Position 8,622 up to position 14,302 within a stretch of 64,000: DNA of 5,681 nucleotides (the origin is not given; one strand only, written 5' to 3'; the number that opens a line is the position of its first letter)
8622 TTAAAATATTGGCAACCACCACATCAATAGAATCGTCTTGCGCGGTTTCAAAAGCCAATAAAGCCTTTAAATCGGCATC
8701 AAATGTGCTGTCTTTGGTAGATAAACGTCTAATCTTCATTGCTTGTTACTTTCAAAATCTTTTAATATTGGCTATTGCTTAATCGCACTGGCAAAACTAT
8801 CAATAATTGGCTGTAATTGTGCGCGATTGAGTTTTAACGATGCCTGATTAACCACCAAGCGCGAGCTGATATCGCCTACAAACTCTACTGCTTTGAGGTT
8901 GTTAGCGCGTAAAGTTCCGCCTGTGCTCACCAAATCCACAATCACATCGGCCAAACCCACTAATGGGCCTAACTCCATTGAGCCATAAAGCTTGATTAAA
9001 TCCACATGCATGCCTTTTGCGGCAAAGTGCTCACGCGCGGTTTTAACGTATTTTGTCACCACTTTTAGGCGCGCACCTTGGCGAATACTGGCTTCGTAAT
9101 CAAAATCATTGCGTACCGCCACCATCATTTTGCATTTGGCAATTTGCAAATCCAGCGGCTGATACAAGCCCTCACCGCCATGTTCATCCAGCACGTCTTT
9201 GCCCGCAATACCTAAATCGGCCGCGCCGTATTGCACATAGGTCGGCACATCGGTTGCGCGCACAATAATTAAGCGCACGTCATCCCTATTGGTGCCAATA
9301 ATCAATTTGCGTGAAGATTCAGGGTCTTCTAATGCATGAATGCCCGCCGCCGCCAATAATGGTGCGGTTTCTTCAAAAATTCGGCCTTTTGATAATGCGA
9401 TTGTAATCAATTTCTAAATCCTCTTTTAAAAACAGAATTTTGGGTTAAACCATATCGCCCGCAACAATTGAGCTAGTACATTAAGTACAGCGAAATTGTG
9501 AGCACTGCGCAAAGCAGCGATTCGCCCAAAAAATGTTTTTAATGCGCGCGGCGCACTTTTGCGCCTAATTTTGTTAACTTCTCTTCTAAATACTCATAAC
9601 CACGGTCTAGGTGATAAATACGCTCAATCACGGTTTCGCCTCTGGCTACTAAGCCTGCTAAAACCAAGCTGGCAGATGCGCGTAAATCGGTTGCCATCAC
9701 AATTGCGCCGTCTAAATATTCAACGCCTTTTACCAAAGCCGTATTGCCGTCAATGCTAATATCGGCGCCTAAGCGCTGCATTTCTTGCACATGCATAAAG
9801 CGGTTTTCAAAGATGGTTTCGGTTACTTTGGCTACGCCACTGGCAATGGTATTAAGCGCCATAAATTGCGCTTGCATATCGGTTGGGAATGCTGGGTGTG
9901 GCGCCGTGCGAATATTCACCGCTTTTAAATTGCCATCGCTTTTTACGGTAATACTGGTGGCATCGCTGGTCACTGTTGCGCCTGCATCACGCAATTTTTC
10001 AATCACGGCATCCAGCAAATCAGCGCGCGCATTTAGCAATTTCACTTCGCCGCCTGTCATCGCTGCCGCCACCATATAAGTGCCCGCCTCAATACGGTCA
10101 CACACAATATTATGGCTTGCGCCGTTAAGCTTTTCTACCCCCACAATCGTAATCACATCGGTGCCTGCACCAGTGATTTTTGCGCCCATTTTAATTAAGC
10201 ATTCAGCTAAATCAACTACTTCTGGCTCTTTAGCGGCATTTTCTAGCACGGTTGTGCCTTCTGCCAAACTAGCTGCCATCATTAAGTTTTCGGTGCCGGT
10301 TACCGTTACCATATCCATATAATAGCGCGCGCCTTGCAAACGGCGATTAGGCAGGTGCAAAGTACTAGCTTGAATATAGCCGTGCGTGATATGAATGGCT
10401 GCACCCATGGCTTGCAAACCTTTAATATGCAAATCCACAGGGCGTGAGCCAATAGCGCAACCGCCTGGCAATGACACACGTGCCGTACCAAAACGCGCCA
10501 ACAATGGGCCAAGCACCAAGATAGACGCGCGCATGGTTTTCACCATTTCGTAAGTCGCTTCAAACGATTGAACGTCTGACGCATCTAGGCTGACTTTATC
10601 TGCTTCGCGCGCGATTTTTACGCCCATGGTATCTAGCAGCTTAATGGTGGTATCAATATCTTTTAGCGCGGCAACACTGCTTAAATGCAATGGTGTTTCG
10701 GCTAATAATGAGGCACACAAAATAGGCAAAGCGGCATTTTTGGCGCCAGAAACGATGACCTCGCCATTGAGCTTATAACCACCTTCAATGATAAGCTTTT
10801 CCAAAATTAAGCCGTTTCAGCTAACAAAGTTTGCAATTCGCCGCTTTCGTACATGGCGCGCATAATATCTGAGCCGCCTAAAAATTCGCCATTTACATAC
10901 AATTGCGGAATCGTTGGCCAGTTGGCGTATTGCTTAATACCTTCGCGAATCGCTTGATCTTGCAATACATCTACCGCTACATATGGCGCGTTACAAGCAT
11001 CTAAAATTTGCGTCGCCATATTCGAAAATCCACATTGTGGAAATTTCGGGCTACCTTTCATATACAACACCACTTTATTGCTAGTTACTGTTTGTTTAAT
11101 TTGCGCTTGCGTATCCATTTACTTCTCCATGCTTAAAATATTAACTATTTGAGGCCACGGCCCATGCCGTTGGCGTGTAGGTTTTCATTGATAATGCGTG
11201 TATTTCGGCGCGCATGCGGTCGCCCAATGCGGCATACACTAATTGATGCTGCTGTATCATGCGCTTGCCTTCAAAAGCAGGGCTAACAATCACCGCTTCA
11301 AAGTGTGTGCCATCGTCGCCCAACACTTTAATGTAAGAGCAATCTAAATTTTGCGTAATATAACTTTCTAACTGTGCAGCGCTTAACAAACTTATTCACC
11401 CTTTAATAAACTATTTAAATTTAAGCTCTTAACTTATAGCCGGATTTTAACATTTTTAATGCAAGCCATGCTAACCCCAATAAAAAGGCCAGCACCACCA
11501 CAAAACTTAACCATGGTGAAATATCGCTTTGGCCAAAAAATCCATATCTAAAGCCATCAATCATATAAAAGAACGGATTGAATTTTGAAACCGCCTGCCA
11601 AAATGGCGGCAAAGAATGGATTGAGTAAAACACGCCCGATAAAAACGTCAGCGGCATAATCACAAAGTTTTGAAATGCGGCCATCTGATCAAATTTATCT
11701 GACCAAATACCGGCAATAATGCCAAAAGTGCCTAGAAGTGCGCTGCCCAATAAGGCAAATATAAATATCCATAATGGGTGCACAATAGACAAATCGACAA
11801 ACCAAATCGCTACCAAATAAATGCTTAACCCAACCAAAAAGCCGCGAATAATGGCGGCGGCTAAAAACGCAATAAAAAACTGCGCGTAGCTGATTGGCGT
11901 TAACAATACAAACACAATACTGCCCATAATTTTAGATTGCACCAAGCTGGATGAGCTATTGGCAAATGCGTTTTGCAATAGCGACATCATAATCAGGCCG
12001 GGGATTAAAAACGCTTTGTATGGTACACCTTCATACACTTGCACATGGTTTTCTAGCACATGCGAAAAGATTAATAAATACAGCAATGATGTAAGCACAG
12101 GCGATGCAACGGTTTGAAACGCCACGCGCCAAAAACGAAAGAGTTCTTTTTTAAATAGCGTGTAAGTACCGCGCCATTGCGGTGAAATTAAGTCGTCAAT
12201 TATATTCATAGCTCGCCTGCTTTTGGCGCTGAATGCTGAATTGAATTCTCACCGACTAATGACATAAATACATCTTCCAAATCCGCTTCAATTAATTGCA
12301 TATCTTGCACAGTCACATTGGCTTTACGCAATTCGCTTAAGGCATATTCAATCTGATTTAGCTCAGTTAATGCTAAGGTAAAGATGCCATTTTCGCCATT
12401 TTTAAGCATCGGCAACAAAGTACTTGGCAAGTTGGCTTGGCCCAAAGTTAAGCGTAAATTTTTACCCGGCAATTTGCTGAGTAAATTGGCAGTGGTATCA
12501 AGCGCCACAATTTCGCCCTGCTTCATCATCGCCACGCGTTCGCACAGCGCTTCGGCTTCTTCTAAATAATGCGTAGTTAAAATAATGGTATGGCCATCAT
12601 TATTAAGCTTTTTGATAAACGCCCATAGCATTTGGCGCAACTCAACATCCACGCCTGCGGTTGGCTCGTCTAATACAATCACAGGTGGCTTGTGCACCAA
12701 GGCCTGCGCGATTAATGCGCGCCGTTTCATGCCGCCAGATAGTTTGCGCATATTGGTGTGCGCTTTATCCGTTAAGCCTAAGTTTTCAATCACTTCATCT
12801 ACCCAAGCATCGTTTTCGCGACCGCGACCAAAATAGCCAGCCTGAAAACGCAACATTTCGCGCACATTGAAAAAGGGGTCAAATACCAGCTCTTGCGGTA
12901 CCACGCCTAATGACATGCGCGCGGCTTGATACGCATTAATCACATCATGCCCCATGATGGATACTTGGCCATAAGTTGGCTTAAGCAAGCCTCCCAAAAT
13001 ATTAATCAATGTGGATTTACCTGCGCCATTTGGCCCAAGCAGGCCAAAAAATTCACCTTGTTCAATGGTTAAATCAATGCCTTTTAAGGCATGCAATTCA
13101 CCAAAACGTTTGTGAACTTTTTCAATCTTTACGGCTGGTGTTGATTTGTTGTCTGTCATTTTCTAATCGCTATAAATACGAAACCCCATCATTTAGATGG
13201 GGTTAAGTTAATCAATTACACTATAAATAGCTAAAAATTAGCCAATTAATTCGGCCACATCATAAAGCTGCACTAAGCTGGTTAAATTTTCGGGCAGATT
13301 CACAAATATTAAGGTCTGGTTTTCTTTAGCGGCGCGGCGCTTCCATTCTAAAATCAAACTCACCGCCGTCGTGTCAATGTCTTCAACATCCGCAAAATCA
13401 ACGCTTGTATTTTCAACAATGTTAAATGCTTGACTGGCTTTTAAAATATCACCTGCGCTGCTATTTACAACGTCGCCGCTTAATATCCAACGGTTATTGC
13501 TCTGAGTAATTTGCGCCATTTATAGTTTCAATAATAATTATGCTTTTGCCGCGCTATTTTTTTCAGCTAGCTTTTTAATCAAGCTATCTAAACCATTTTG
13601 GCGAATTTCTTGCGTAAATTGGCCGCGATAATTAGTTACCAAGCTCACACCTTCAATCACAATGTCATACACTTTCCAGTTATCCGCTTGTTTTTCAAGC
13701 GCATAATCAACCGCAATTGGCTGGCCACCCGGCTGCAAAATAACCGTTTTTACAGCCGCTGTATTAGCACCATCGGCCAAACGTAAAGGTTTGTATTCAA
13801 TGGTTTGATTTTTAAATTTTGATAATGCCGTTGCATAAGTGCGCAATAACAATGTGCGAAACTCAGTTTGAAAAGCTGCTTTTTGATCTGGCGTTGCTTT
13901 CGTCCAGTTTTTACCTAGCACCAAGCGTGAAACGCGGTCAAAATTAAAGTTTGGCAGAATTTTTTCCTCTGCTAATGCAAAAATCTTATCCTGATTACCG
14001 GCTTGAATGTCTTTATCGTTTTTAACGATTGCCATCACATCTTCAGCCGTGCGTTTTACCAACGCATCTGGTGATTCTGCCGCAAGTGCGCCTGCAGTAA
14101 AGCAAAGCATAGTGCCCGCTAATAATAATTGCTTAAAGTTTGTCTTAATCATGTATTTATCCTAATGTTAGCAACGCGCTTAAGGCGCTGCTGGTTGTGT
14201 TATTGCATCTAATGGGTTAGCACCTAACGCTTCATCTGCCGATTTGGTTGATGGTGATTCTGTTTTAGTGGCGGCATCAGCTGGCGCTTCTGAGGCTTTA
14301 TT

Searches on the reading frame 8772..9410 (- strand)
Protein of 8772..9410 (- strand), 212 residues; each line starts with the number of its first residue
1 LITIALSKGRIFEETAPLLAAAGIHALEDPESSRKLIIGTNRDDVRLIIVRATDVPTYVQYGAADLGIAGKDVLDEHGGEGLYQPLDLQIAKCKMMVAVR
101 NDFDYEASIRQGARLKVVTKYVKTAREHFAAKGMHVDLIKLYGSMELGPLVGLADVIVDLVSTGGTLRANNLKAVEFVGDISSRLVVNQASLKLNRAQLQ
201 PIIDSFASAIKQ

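Call 55: search_protein_families(library=ncbifam, proteins=[window:8772-9410:-], max_evalue=0.00001)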
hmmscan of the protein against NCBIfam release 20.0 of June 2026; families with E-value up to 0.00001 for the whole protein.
window:8772-9410:- (212 aa): 1 family
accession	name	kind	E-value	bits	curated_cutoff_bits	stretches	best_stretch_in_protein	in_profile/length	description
TIGR00070.1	hisG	equivalog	6.7e-56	189.1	75.75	1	2-187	1-183/183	ATP phosphoribosyltransferase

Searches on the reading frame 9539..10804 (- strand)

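Call 55: search_protein_families(library=ncbifam, proteins=[window:9539-10804:-], max_evalue=0.00001)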
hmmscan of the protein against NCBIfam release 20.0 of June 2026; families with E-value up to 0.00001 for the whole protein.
window:9539-10804:- (421 aa): 5 families
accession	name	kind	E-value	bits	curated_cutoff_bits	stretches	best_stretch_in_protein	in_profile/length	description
NF006873.0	PRK09369.1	subfamily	1.5e-180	600.3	297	1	1-420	1-417/419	UDP-N-acetylglucosamine 1-carboxyvinyltransferase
TIGR01072.1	murA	equivalog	3.6e-173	576.1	392.7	1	1-419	1-416/416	UDP-N-acetylglucosamine 1-carboxyvinyltransferase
NF009470.0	PRK12830.1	equivalog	9e-146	485.8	552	1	1-420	1-415/417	UDP-N-acetylglucosamine 1-carboxyvinyltransferase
TIGR01356.1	aroA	equivalog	4.7e-20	71.8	287.25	1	14-413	1-412/415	3-phosphoshikimate 1-carboxyvinyltransferase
NF011381.1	PRK14806.1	equivalog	4.7e-16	58.2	902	1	6-418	306-731/733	bifunctional prephenate dehydrogenase/3-phosphoshikimate 1-carboxyvinyltransferase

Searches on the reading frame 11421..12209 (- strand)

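Call 55: search_protein_families(library=ncbifam, proteins=[window:11421-12209:-], max_evalue=0.00001)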
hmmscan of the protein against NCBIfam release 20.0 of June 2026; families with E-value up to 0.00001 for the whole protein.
window:11421-12209:- (262 aa): 6 families
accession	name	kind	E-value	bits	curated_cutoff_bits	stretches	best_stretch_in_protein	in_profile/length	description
NF011648.0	PRK15066.1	subfamily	1.2e-66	225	225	1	11-261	6-256/257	ABC transporter permease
TIGR01247.1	drrB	subfamily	7.6e-20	71.6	223.05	1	22-243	2-224/236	daunorubicin resistance ABC transporter membrane protein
TIGR03861.1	phenyl_ABC_PedC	subfamily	5.5e-14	52.4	241.35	1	17-251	6-248/253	alcohol ABC transporter, permease protein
TIGR01291.1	nodJ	subfamily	3.4e-11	43.2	206.65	1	18-240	10-235/253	ABC-2 type transporter, NodJ family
NF050053.1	CapPschTportKpsM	equivalog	2.1e-07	31.2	300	1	32-253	27-246/257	capsule polysaccharide transporter KpsM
TIGR03062.1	pip_yhgE_Cterm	subfamily_domain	8.9e-07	28.7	102.2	1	112-251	63-200/208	YhgE/Pip family protein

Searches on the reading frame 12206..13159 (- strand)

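Call 55: search_protein_families(library=ncbifam, proteins=[window:12206-13159:-], max_evalue=0.00001)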
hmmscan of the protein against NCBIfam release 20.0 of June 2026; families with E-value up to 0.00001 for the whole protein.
window:12206-13159:- (317 aa): 186 families (the best 25 are shown)
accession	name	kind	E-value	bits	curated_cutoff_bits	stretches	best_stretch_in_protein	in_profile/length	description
TIGR01188.1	drrA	subfamily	5.9e-75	252.3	312.45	1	17-303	1-302/302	daunorubicin resistance ABC transporter, ATP-binding protein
NF010060.0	PRK13537.1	equivalog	5.3e-60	202.9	521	1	5-305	11-311/314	nodulation factor ABC transporter ATP-binding protein NodI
NF010059.0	PRK13536.1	equivalog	1.9e-56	191.3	549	1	3-235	37-270/342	nodulation factor ABC transporter ATP-binding protein NodI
TIGR03864.1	PQQ_ABC_ATP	hypoth_equivalog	2.6e-55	187.4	302.25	1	9-236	1-229/236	ABC transporter, ATP-binding subunit, PQQ-dependent alcohol dehydrogenase system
TIGR03522.1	GldA_ABC_ATP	equivalog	6.8e-53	180.1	402.6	1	10-299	3-298/301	gliding motility-associated ABC transporter ATP-binding subunit GldA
TIGR01288.1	nodI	equivalog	1.5e-51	175.2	424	1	9-235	4-231/303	nodulation factor ABC transporter ATP-binding protein NodI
NF033858.1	ABC2_perm_RbbA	equivalog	9.6e-51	172.7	1050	1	4-233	261-491/909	ribosome-associated ATPase/putative transporter RbbA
TIGR04521.1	ECF_ATPase_2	equivalog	1.4e-43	149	330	1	21-229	17-235/279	energy-coupling factor transporter ATPase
NF040840.2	tungstate_WtpC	equivalog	8e-42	143.7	440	1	10-244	2-236/347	tungstate ABC transporter ATP-binding protein WtpC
NF011967.0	PRK15439.1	equivalog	4.8e-41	140.7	586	2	97-222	360-486/510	autoinducer 2 ABC transporter ATP-binding protein LsrA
TIGR00968.1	3a0106s01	subfamily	6.9e-40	137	342.75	1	10-228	1-220/237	sulfate ABC transporter ATP-binding protein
TIGR03265.1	PhnT2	equivalog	8e-40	137.1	457.7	1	8-229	3-225/353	putative 2-aminoethylphosphonate ABC transporter ATP-binding protein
NF007082.0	PRK09536.1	equivalog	1.5e-39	136.3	537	1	8-227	2-227/402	corrinoid ABC transporter ATPase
NF043075.1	MMSYN1_0197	equivalog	4.9e-39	134.2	550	1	10-227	3-221/341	spermidine/putrescine ABC transporter ATP-binding protein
NF010068.0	PRK13548.1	equivalog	6e-39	133.7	261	1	9-228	5-232/261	heme ABC transporter ATP-binding protein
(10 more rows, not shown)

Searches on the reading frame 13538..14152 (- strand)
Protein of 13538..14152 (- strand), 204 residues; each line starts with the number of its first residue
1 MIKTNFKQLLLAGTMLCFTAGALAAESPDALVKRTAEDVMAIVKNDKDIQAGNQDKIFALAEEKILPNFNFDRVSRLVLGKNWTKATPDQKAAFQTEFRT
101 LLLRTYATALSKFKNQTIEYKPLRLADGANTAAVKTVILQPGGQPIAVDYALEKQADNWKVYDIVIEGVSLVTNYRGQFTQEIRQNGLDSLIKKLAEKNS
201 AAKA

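Call 55: search_protein_families(library=ncbifam, proteins=[window:13538-14152:-], max_evalue=0.00001)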
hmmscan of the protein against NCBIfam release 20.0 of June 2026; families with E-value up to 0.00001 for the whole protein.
window:13538-14152:- (204 aa): 2 families
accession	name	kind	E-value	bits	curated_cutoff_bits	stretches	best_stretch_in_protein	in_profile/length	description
TIGR03481.1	HpnM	hypoth_equivalog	1.4e-29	102.8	160.1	1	21-201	21-197/200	hopanoid biosynthesis associated membrane protein HpnM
NF011697.0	PRK15117.1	equivalog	3.3e-27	95.7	195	1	8-197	4-199/211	phospholipid-binding protein MlaC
